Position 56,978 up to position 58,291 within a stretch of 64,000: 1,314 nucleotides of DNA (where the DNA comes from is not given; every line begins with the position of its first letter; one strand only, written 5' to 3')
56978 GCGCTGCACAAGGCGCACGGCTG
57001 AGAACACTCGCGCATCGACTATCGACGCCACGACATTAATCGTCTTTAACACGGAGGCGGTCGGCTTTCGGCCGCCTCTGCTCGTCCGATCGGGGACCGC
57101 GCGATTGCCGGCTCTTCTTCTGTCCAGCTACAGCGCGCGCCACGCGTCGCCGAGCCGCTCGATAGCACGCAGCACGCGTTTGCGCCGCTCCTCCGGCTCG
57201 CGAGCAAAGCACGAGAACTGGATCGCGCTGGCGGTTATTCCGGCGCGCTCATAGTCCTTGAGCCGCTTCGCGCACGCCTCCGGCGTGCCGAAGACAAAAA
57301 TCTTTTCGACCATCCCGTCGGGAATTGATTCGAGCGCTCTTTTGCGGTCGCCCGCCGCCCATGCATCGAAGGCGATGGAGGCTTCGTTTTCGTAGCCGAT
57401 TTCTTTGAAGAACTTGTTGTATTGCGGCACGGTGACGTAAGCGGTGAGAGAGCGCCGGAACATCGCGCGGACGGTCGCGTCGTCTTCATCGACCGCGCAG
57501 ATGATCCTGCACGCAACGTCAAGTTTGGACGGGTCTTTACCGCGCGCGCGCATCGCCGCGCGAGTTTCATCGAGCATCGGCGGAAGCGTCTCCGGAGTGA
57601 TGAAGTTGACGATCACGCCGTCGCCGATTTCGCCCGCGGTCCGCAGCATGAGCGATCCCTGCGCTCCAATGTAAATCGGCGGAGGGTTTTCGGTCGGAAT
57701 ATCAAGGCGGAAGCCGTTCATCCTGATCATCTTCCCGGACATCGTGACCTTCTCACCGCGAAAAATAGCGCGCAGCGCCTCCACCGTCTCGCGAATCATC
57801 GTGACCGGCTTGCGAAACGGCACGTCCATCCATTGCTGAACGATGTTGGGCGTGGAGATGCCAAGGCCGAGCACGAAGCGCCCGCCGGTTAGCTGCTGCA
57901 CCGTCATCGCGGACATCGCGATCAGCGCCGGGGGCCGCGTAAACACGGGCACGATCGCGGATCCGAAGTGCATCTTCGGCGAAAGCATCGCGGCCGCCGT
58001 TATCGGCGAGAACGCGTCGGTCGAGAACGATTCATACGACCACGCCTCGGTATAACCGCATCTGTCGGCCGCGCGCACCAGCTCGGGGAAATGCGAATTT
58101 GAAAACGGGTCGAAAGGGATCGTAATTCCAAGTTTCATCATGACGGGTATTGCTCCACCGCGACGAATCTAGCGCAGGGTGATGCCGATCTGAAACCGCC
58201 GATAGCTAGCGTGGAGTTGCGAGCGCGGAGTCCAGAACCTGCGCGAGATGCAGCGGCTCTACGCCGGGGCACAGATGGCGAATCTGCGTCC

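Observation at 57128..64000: ccr co-transcribed with a giant FAD/Fe-S oxidase and an LLM oxidoreductase, divergent from MaoC-ACAD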

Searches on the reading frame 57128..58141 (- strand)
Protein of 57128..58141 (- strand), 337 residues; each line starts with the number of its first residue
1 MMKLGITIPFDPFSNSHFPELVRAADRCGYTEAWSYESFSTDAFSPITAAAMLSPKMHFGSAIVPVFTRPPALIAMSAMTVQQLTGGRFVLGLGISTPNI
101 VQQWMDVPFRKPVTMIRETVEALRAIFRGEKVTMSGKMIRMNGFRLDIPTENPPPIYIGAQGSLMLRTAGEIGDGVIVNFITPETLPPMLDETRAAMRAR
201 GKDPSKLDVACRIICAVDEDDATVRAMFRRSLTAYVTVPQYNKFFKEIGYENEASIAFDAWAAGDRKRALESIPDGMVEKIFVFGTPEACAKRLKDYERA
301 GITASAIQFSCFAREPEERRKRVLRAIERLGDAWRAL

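Call 7: search_protein_families(library=pfam, proteins=[window:57128-58141:-])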
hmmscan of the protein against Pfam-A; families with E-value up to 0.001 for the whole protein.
window:57128-58141:- (337 aa): 1 family
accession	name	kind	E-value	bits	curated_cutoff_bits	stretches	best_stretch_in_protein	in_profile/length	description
PF00296.26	Bac_luciferase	-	4.8e-69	233.5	27.9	1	4-303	3-313/314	Luciferase-like monooxygenase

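Call 8: search_protein_families(library=ncbifam, proteins=[window:57128-58141:-])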
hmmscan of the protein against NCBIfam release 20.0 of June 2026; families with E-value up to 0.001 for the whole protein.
window:57128-58141:- (337 aa): 26 families (the best 25 are shown)
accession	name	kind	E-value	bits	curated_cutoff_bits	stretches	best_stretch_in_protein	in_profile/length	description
TIGR03841.1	F420_Rv3093c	subfamily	2.2e-75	253.8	213.65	1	20-306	14-293/298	LLM class F420-dependent oxidoreductase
TIGR04024.1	F420_NP1902A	hypoth_equivalog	2e-55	187.8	345.4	1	20-315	19-318/330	TIGR04024 family LLM class F420-dependent oxidoreductase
TIGR03559.1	F420_Rv3520c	subfamily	4.7e-49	167.2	335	1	15-305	12-322/325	LLM class F420-dependent oxidoreductase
TIGR03555.1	F420_mer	equivalog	2.6e-46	158.5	348.7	1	18-304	14-301/325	5,10-methylenetetrahydromethanopterin reductase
TIGR03564.1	F420_MSMEG_4879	subfamily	3.5e-43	148.1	234.25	1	22-257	5-240/265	TIGR03564 family F420-dependent LLM class oxidoreductase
NF002619.0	PRK02271.1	equivalog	3.8e-43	148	276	1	17-304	15-302/329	5,10-methylenetetrahydromethanopterin reductase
TIGR03857.1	F420_MSMEG_2249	hypoth_equivalog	7.6e-35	120.7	218.4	1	23-303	21-317/329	TIGR03857 family LLM class F420-dependent oxidoreductase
TIGR03617.1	F420_MSMEG_2256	subfamily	1.2e-32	113.1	278.15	1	23-304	2-293/318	TIGR03617 family F420-dependent LLM class oxidoreductase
TIGR03619.1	F420_Rv2161c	subfamily_domain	3e-25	89.2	166.9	1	30-225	31-225/247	TIGR03619 family F420-dependent LLM class oxidoreductase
TIGR03620.1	F420_MSMEG_4141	subfamily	1.5e-21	77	219.8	1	5-323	5-272/280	TIGR03620 family F420-dependent LLM class oxidoreductase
TIGR03842.1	F420_CPS_4043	hypoth_equivalog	3.4e-20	72.4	295.45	1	5-307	3-307/329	TIGR03842 family LLM class F420-dependent oxidoreductase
TIGR03557.1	F420_G6P_family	subfamily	3e-18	66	210.4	1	40-199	46-202/316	TIGR03557 family F420-dependent LLM class oxidoreductase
TIGR04020.1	seco_metab_LLM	subfamily_domain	2.3e-16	59.8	244.45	1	54-304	64-316/341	MupA/Atu3671 family FMN-dependent luciferase-like monooxygenase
TIGR03621.1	F420_MSMEG_2516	subfamily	1.4e-15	57.2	213.15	1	13-181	11-178/295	TIGR03621 family F420-dependent LLM class oxidoreductase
TIGR04465.1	ArgArg_F420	equivalog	4.6e-14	52.2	470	1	9-236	53-292/364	F420-dependent hydroxymycolic acid dehydrogenase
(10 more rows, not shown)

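Call 61: find_homologous_proteins(query=window:57128-58141:-)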
Query window:57128-58141:- (337 aa): 820 proteins with E <= 0.001 among 6505 candidates; the best 120 are listed.
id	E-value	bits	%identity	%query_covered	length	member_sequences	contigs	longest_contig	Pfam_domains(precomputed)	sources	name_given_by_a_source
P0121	6.0e-224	760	100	100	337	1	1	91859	PF00296.27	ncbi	-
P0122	7.6e-199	678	89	99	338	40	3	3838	PF00296.27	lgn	-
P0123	1.0e-193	661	86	100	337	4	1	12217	PF00296.27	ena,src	-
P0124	1.1e-188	644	83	99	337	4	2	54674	PF00296.27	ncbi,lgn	-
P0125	2.3e-181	620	81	100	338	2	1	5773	PF00296.27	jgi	jgi:probable F420-dependent oxidoreductase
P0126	3.7e-180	616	79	100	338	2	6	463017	PF00296.27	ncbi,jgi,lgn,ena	-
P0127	5.5e-178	609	80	100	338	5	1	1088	PF00296.27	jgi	-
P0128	2.1e-177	607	79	100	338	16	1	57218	PF00296.27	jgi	jgi:probable F420-dependent oxidoreductase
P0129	7.8e-177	605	79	100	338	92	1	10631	PF00296.27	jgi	jgi:probable F420-dependent oxidoreductase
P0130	1.5e-176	604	78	99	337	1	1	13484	PF00296.27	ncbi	-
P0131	8.0e-176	602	77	100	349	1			PF00296.27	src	-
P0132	7.2e-175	599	79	99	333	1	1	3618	PF00296.27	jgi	jgi:probable F420-dependent oxidoreductase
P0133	8.1e-174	595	79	99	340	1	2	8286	PF00296.27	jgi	jgi:probable F420-dependent oxidoreductase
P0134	7.9e-173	592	79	98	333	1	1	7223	PF00296.27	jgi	jgi:probable F420-dependent oxidoreductase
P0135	3.9e-171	586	76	99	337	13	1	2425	PF00296.27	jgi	jgi:probable F420-dependent oxidoreductase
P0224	3.7e-143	495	64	99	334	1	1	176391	PF00296.27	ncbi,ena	-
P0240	5.6e-140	484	64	99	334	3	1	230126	PF00296.27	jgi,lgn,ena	-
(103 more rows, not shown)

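Call 62: find_encoding_contigs(protein=P0240, flank=9000, max_places=2)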
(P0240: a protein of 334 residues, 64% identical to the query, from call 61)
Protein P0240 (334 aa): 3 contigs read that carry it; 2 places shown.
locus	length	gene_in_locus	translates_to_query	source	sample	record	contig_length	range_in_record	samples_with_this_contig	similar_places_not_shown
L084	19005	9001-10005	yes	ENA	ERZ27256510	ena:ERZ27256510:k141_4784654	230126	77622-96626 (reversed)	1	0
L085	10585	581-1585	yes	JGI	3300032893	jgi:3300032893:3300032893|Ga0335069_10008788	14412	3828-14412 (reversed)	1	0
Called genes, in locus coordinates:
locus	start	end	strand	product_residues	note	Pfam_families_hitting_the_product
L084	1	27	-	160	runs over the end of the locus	PF19315:MC_hydratase, PF01575:MaoC_dehydratas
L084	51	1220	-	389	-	PF02771:Acyl-CoA_dh_N, PF02770:Acyl-CoA_dh_M, PF00441:Acyl-CoA_dh_1, PF08028:Acyl-CoA_dh_2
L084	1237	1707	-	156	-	PF19315:MC_hydratase, PF01575:MaoC_dehydratas, PF13452:FAS1_DH_region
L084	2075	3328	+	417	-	PF08240:ADH_N, PF00107:ADH_zinc_N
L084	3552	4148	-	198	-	-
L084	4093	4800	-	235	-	PF01471:PG_binding_1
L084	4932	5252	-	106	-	PF07045:DUF1330 (weak)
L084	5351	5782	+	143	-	-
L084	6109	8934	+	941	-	PF01565:FAD_binding_4, PF02913:FAD-oxidase_C, PF13183:Fer4_8, PF13534:Fer4_17, PF02754:CCG (faint)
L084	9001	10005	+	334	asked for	PF00296:Bac_luciferase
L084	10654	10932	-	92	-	-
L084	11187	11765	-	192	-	-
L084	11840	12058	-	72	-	PF04384:Fe-S_assembly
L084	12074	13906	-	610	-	PF00012:HSP70, PF06723:MreB_Mbl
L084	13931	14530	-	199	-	-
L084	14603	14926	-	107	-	PF01521:Fe-S_biosyn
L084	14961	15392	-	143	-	PF01592:NifU_N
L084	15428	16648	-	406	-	PF00266:Aminotran_5, PF00155:Aminotran_1_2 (weak), PF01212:Beta_elim_lyase (weak), PF01041:DegT_DnrJ_EryC1 (weak)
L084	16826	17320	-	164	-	PF00583:Acetyltransf_1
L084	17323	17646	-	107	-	-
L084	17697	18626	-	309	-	PF07549:Sec_GG, PF02355:SecD_SecF_C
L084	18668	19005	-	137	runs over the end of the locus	-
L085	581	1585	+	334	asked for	PF00296:Bac_luciferase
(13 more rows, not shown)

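Call 63: find_encoding_contigs(protein=P0224, flank=9000, max_places=2)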
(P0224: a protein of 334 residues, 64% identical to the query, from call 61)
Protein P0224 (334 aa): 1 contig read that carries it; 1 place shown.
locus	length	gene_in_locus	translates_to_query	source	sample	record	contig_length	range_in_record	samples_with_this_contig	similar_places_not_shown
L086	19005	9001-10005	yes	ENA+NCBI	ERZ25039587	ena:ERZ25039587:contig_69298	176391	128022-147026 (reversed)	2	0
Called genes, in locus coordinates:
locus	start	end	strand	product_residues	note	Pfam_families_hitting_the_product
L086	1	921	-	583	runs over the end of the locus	PF09586:YfhO (faint)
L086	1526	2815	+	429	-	-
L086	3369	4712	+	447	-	-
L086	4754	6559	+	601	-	-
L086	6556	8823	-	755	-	-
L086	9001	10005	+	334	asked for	PF00296:Bac_luciferase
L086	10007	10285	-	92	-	-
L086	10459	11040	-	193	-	-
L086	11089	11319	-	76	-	PF04384:Fe-S_assembly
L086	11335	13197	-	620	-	PF00012:HSP70, PF06723:MreB_Mbl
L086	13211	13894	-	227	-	-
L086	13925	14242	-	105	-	PF01521:Fe-S_biosyn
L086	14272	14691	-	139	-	PF01592:NifU_N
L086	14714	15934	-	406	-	PF00266:Aminotran_5, PF01212:Beta_elim_lyase, PF01041:DegT_DnrJ_EryC1 (weak)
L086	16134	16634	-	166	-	PF00583:Acetyltransf_1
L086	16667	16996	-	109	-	-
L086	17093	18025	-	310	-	PF07549:Sec_GG, PF02355:SecD_SecF_C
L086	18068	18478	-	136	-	-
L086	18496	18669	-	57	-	-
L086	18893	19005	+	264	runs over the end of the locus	PF01135:PCMT (weak), PF08704:GCD14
